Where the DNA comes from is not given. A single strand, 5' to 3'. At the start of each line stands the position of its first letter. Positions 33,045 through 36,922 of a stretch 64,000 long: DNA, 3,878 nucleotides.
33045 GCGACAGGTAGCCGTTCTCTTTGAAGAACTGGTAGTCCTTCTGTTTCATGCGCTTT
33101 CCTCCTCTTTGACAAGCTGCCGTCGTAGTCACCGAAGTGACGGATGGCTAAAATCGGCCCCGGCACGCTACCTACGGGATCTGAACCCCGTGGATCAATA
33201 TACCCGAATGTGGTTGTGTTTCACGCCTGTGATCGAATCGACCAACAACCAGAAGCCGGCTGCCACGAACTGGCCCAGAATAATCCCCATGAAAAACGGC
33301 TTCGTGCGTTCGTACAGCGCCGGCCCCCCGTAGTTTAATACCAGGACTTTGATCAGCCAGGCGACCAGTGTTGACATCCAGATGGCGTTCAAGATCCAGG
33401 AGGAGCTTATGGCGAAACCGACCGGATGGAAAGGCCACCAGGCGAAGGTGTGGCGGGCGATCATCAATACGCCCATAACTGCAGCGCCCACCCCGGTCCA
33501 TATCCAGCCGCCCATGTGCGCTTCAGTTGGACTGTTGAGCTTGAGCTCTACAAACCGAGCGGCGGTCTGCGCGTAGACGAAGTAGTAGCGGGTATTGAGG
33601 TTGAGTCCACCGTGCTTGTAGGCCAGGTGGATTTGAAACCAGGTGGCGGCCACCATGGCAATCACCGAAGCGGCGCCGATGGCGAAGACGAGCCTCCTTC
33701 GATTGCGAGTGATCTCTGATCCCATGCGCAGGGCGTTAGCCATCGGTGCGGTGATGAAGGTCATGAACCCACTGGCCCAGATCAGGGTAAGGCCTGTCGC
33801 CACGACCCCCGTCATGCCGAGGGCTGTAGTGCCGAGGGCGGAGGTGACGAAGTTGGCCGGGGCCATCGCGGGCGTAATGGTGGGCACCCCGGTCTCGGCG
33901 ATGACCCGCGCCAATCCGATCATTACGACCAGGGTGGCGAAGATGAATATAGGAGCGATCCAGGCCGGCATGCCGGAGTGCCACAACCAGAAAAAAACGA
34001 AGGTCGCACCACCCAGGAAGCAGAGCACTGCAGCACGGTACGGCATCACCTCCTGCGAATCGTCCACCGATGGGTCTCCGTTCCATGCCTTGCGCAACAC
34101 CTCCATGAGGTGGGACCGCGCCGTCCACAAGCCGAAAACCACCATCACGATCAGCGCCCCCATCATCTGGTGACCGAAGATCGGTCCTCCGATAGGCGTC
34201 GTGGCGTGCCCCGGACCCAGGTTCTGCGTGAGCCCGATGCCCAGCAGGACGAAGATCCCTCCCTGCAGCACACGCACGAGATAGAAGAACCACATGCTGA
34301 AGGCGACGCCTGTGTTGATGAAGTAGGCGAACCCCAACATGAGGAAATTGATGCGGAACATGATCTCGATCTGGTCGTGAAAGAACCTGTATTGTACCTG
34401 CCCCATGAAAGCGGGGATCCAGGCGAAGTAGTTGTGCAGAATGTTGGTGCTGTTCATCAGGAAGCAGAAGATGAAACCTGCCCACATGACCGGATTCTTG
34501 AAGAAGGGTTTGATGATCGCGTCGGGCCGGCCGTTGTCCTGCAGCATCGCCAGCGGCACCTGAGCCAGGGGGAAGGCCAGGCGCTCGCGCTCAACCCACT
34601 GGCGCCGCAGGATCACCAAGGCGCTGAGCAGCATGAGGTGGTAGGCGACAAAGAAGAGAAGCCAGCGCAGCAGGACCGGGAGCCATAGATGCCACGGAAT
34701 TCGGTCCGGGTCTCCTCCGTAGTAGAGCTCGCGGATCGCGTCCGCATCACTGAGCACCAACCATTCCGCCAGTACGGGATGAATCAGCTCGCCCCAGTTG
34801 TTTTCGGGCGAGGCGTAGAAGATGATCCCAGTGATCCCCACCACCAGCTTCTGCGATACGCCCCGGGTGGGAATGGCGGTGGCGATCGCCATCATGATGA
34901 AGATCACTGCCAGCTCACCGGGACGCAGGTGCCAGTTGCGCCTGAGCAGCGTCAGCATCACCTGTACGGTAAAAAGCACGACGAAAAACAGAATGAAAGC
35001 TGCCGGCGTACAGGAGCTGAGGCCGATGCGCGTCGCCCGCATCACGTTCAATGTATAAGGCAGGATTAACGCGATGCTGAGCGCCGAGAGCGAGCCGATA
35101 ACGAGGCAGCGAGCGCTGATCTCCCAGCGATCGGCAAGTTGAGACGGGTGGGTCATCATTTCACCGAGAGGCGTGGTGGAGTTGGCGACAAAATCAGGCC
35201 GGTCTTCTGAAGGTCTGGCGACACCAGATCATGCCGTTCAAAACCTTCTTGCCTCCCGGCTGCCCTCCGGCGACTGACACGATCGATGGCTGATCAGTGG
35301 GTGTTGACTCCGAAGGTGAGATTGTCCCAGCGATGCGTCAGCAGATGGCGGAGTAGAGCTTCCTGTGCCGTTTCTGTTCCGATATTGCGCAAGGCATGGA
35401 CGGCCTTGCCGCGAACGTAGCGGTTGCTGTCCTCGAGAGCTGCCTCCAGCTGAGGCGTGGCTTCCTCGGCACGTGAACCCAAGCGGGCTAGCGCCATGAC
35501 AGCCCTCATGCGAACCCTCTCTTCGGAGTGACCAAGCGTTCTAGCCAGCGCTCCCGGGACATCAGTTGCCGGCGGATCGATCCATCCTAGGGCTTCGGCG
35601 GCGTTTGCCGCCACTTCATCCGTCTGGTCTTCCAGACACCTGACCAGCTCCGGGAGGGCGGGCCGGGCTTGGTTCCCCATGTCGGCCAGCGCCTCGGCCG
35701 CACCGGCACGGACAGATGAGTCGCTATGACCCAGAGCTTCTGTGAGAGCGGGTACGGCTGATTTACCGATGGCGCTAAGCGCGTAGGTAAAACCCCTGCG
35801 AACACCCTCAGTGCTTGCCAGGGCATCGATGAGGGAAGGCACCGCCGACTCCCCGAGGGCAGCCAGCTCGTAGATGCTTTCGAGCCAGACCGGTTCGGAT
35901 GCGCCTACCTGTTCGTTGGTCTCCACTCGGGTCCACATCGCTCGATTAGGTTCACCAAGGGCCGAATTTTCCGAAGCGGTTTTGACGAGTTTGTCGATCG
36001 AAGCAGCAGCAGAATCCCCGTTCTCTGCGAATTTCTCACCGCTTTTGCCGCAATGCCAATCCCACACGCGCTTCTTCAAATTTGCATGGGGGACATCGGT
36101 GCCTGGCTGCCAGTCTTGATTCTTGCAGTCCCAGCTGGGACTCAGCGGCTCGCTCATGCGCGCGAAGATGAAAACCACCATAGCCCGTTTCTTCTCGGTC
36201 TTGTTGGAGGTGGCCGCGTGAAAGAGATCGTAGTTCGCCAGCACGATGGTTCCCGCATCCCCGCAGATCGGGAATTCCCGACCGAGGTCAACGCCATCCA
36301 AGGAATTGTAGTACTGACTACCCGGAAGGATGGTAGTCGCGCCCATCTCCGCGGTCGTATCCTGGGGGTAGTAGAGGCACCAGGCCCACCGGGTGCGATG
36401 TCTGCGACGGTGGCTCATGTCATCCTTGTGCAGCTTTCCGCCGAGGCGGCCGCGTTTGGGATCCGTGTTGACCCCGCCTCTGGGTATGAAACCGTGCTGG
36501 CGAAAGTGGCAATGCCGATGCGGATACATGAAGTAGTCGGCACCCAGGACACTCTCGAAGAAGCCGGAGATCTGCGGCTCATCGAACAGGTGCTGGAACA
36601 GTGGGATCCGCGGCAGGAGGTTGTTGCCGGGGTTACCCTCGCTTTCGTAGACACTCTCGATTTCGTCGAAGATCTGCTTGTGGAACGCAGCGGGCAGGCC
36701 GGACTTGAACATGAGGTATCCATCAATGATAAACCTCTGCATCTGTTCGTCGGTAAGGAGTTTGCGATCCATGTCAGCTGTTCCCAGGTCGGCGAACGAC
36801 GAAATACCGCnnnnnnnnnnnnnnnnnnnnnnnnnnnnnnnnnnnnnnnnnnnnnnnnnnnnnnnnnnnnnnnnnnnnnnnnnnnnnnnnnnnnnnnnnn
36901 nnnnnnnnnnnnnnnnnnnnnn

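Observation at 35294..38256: Tandem pair of PhyH::HEAT-repeat fusion proteins at the head of the membrane-protein operon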

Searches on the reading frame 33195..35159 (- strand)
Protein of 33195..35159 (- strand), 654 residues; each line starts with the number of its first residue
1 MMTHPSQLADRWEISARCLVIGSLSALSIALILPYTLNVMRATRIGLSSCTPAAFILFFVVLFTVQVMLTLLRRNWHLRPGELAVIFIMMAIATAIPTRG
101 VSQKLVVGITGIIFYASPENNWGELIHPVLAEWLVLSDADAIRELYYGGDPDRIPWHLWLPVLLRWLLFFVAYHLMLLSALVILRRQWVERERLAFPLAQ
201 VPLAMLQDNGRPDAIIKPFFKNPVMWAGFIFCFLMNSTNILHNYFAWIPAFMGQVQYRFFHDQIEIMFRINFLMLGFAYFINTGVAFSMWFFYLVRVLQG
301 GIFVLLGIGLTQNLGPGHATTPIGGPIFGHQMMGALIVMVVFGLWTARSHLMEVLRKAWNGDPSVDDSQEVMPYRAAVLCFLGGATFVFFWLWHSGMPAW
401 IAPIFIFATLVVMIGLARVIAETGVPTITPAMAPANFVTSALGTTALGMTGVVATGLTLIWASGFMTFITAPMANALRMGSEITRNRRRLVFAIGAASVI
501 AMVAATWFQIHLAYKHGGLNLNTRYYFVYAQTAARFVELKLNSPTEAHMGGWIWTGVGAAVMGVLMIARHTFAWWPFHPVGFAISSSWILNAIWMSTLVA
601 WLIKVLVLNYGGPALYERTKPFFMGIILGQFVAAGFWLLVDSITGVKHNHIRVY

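Call 3: search_protein_families(library=pfam, proteins=[window:33195-35159:-], max_evalue=0.01)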
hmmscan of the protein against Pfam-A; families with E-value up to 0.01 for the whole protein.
window:33195-35159:- (654 aa): 2 families
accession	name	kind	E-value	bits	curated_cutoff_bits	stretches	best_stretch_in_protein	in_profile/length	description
PF20581.3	DUF6785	-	1.5e-117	393.6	25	1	16-517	2-498/498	Family of unknown function (DUF6785)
PF20580.3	DUF6784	-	5.3e-32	110.4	26.4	1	552-647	1-96/101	Domain of unknown function (DUF6784)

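Call 42: search_protein_families(library=ncbifam, proteins=[window:33195-35159:-], max_evalue=0.001)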
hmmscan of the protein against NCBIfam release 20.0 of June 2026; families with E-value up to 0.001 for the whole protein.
window:33195-35159:- (654 aa): 0 families

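Call 65: search_solved_structures(query=A4, max_evalue=10)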
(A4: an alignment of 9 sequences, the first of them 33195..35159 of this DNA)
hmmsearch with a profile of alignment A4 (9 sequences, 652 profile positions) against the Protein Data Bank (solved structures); distinct sequences matched with E-value up to 10: 1.
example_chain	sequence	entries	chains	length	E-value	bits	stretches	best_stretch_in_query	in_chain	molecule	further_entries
8snb_3A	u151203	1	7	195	1.2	10.7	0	513-564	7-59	CFA20 domain-containing protein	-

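Call 76: predict_structure(alignment_id=A5)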
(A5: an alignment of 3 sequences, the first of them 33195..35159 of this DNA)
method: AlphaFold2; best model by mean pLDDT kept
length: 654 residues; sequences in the alignment: 3
mean_pLDDT: 36.4   pTM: 0.24
mean pLDDT of the five models: 36.4, 36.3, 35.6, 35.1, 34.2
residues with pLDDT >= 90: 0; 70-90: 0; 50-70: 21; < 50: 633
segments of 3 or more residues with pLDDT < 50: 1-350, 361-373, 383-613, 615-622, 624-654
pLDDT, mean of each block of 10 residues (from residue 1): 30 35 41 41 37 40 41 35 35 30 31 32 31 29 32 39 42 46 46 36 36 42 40 35 30 28 31 32 36 36 27 27 29 41 46 55 46 51 48 43 47 46 31 25 27 28 35 38 32 35 35 33 29 30 30 31 33 30 32 40 42 48 45 42 36 27
secondary structure, 60 per line:
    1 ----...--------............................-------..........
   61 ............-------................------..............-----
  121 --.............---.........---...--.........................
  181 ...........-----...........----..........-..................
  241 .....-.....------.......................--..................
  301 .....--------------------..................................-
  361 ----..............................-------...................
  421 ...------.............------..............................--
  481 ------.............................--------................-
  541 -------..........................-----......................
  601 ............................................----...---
elements in order: H16-43 H51-72 H80-95 H102-115 H123-135 H139-147 H156-191 H197-207 H212-221 H223-245 H247-251 H258-280 H283-305 H326-359 H365-394 H402-423 H430-442 H449-478 H487-515 H524-539 H548-573 H579-644
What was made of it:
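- Tried and rejected: The AF2 model of the DUF6785 membrane protein, built with only the three window paralogues, gave pLDDT 36 and pTM 0.24 and is unusable, so no fold search was run (call 76).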

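Call 79: search_protein_families(library=padloc, proteins=[window:33195-35159:-], max_evalue=0.001)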
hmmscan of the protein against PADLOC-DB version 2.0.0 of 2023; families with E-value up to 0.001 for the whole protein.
window:33195-35159:- (654 aa): 0 families

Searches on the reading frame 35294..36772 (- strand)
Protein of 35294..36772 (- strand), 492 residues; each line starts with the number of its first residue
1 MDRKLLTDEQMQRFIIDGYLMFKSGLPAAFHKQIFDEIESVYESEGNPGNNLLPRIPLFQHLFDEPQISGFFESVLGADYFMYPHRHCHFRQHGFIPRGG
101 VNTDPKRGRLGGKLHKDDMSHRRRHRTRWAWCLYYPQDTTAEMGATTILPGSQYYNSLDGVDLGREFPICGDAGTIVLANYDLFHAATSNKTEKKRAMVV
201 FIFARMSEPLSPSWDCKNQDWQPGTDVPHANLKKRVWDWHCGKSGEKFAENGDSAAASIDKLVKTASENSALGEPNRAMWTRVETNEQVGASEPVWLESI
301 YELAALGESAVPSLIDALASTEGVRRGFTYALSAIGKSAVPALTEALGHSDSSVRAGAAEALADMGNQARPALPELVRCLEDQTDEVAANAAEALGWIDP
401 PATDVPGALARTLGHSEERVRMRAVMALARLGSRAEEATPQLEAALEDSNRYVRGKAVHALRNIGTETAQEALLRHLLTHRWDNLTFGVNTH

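Call 3: search_protein_families(library=pfam, proteins=[window:35294-36772:-], max_evalue=0.01)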
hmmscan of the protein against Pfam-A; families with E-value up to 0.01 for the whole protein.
window:35294-36772:- (492 aa): 8 families
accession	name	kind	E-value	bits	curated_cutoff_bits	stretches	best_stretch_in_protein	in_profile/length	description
PF13646.12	HEAT_2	-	5.8e-28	97.5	27.7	3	408-480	4-74/88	HEAT repeats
PF03130.22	HEAT_PBS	-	1e-15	56.9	20.9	1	420-448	1-27/27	PBS lyase HEAT-like repeat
PF13513.12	HEAT_EZ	-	5e-15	56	27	1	419-464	2-55/55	HEAT-like repeat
PF02985.28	HEAT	-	8e-15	54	23.5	0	340-366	2-28/31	HEAT repeat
PF05721.19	PhyH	-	1.6e-08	35.6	22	1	58-197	60-212/213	Phytanoyl-CoA dioxygenase (PhyH)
PF12717.13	Cnd1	-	1e-06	29.4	26.4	0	409-467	26-88/162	non-SMC mitotic condensation complex subunit 1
PF01602.26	Adaptin_N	-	1.8e-06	27.2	37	1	408-481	118-195/524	Adaptin N terminal region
PF00514.29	Arm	-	3.2e-05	24.3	20.6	0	372-396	13-37/41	Armadillo/beta-catenin-like repeat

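Call 42: search_protein_families(library=ncbifam, proteins=[window:35294-36772:-], max_evalue=0.001)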
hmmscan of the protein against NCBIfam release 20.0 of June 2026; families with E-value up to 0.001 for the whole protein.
window:35294-36772:- (492 aa): 7 families
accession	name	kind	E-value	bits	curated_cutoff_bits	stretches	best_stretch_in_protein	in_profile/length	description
NF010374.0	PRK13800.1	equivalog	2.5e-08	32.7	1196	1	313-462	719-896/898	fumarate reductase/succinate dehydrogenase flavoprotein subunit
NF045915.1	PhycobilmeDegNblB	equivalog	3.2e-08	33.4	300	1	409-473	135-197/214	phycobilisome degradation protein NblB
NF058502.1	phyc_lyase_CpcE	equivalog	1.4e-07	31.3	330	0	324-387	58-120/260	C-phycocyanin alpha-cysteine-84 phycocyanobilin lyase subunit CpcE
NF045662.1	DVU0298_fam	equivalog_domain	4.6e-07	29.6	75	0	418-473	122-181/213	DVU0298 family protein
TIGR02270.1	TIGR02270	subfamily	5e-07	29.1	206.8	1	331-487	47-196/410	TIGR02270 family protein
NF058515.1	phyc_lyase_CpcF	equivalog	3.3e-05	23.6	220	0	296-398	16-119/200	C-phycocyanin alpha-cysteine-84 phycocyanobilin lyase subunit CpcF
NF058505.1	phyc_lyase_CpeY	equivalog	3.4e-05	22.6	600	0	418-469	66-115/419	C-phycoerythrin alpha-cysteine-82 phycoerythrobilin lyase CpeY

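Call 79: search_protein_families(library=padloc, proteins=[window:35294-36772:-], max_evalue=0.001)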
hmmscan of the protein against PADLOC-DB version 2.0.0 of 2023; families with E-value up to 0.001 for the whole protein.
window:35294-36772:- (492 aa): 2 families
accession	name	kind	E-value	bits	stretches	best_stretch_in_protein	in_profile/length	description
PDLC02919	HEAT-ARM_XIII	-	5.3e-11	38.7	1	338-485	578-717/1972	-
PDLC01150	HEAT_CxxC_PDDEXK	-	0.00041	17.7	0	301-377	26-97/288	HEAT_CxxC_PD-DEXK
